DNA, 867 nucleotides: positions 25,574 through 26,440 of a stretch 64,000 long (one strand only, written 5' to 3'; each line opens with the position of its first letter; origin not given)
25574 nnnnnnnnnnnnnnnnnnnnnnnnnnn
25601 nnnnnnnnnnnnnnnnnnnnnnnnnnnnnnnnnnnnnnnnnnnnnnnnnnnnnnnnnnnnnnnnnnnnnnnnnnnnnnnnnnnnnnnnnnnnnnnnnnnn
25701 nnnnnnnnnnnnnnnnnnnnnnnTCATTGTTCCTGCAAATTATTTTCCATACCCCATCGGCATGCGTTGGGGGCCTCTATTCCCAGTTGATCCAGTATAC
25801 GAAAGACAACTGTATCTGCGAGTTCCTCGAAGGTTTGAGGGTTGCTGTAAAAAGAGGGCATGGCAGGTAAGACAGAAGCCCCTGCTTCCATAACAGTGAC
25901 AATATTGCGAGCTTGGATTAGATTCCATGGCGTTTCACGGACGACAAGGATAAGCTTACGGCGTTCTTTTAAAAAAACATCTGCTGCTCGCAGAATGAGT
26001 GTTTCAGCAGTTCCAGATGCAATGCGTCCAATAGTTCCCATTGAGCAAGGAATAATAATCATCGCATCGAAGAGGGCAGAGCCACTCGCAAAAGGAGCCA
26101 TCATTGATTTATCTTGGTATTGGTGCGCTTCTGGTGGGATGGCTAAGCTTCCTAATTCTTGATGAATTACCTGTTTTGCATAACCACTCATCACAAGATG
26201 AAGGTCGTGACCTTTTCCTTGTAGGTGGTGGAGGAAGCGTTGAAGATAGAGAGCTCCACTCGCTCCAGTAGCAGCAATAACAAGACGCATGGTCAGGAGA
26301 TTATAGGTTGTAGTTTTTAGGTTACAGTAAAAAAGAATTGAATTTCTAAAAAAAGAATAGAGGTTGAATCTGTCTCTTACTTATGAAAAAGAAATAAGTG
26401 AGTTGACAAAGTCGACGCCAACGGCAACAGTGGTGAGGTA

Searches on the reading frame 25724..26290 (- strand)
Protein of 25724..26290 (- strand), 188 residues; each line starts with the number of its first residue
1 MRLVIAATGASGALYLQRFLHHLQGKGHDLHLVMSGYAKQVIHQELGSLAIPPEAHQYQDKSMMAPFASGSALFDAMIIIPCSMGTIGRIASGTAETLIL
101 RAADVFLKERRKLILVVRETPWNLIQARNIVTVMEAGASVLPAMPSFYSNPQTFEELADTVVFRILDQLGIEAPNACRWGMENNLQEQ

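Call 48: search_protein_families(library=pfam, proteins=[window:25724-26290:-])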
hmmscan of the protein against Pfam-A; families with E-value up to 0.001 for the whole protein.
window:25724-26290:- (188 aa): 1 family
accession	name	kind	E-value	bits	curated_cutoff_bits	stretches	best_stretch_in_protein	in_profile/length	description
PF02441.25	Flavoprotein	-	2.8e-41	141.2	22.7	1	1-168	1-161/162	Flavoprotein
